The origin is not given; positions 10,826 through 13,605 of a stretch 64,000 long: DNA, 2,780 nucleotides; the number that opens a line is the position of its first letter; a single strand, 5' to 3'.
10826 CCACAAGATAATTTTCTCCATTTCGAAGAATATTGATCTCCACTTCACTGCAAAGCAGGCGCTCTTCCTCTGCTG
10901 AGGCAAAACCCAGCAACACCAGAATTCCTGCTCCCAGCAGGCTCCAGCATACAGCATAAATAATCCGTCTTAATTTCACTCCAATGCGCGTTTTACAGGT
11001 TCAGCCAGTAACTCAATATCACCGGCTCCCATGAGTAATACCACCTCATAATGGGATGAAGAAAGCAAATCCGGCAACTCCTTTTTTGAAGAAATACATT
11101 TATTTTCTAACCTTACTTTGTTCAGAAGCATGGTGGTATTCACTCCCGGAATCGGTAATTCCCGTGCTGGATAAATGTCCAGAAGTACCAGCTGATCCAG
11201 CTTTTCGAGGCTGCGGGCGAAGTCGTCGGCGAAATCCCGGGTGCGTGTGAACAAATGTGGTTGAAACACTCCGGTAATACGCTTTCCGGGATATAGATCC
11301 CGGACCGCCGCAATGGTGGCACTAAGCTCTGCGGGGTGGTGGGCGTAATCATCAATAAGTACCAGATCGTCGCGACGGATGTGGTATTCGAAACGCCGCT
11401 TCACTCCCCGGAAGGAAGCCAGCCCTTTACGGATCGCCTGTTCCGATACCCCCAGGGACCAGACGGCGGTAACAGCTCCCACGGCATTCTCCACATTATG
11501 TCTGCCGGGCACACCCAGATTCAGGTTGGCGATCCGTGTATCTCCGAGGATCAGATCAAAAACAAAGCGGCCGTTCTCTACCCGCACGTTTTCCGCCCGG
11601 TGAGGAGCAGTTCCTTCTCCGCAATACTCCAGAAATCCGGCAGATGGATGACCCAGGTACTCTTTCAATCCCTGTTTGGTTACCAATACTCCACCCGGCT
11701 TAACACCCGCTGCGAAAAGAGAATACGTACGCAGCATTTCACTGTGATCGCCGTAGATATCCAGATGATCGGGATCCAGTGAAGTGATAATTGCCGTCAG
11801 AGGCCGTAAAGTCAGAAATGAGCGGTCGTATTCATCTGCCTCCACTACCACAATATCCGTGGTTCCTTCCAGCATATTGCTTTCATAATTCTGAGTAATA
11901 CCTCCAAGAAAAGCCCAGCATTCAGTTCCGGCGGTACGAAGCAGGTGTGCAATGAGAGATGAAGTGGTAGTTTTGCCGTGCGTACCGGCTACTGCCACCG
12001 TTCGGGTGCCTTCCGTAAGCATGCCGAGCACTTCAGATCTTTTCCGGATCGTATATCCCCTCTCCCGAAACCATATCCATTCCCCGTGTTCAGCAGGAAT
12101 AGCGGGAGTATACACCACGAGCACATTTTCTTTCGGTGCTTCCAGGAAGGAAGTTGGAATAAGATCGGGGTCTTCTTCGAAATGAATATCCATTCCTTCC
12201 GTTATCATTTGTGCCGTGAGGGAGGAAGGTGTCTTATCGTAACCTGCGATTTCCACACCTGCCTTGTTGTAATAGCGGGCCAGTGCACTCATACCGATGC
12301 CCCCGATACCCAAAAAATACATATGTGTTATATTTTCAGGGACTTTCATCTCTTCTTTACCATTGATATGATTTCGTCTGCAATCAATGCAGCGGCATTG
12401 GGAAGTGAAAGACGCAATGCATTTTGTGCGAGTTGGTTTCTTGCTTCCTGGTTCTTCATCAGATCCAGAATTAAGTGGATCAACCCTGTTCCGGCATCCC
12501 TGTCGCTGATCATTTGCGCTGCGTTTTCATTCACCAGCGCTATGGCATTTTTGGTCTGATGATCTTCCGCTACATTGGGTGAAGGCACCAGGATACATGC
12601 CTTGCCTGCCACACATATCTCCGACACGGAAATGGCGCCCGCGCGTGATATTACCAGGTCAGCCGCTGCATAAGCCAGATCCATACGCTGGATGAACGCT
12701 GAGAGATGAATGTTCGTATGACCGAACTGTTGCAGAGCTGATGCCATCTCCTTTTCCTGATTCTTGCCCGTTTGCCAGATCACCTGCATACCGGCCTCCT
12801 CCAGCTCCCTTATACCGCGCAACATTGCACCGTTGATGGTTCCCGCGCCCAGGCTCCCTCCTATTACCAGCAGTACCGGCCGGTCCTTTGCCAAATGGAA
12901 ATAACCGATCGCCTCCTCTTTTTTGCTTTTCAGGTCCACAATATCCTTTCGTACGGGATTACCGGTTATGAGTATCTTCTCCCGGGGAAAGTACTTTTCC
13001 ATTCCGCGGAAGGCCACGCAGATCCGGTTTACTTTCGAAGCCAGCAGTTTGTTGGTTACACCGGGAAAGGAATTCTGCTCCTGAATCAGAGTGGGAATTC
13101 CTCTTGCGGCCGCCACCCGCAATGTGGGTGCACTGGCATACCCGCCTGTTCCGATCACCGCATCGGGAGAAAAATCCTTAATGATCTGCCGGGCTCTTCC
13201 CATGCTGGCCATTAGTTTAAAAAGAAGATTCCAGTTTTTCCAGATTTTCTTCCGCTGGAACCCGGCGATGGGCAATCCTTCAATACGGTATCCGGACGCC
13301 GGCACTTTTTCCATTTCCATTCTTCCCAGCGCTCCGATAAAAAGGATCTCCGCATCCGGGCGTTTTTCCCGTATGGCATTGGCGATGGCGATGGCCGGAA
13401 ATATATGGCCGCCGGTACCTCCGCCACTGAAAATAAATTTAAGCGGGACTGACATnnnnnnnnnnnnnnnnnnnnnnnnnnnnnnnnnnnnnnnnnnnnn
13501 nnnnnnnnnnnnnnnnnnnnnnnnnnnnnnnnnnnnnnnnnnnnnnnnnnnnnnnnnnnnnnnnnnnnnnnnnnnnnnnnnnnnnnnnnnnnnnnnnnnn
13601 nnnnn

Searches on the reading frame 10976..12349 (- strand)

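Call 25: search_protein_families(library=pfam, proteins=[window:10976-12349:-], max_evalue=0.001)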
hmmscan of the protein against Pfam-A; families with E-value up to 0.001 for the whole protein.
window:10976-12349:- (457 aa): 3 families
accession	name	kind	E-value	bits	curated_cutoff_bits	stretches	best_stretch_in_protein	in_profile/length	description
PF08245.18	Mur_ligase_M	-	1.7e-20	74.3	24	1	120-295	1-199/200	Mur ligase middle domain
PF02875.26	Mur_ligase_C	-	5.8e-16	59.9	28.4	1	318-443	1-127/127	Mur ligase, glutamate ligase domain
PF01225.30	Mur_ligase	-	1.7e-12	48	21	1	9-113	1-92/95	Mur ligase family, catalytic domain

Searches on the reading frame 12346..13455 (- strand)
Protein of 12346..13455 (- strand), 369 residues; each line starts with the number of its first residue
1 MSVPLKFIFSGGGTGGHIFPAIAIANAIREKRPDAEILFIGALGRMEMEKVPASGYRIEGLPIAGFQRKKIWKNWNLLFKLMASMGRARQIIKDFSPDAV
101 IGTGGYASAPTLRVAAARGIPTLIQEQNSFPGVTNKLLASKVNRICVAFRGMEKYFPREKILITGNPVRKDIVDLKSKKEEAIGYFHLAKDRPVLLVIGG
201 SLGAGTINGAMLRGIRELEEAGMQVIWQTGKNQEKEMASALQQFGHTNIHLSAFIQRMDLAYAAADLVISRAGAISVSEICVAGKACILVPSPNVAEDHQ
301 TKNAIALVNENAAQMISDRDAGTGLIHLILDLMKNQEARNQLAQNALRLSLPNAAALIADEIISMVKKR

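Call 25: search_protein_families(library=pfam, proteins=[window:12346-13455:-], max_evalue=0.001)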
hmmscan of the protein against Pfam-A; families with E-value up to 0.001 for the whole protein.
window:12346-13455:- (369 aa): 3 families
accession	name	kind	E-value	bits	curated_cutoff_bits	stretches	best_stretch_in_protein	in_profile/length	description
PF04101.22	Glyco_tran_28_C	-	7.3e-37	127.4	22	1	194-353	1-161/166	Glycosyltransferase family 28 C-terminal domain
PF03033.26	Glyco_transf_28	-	1.7e-31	109.6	26.2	1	7-145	1-137/139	Glycosyltransferase family 28 N-terminal domain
PF13579.12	Glyco_trans_4_4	-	0.00043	21.1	29.7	0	54-128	38-103/158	Glycosyl transferase 4-like domain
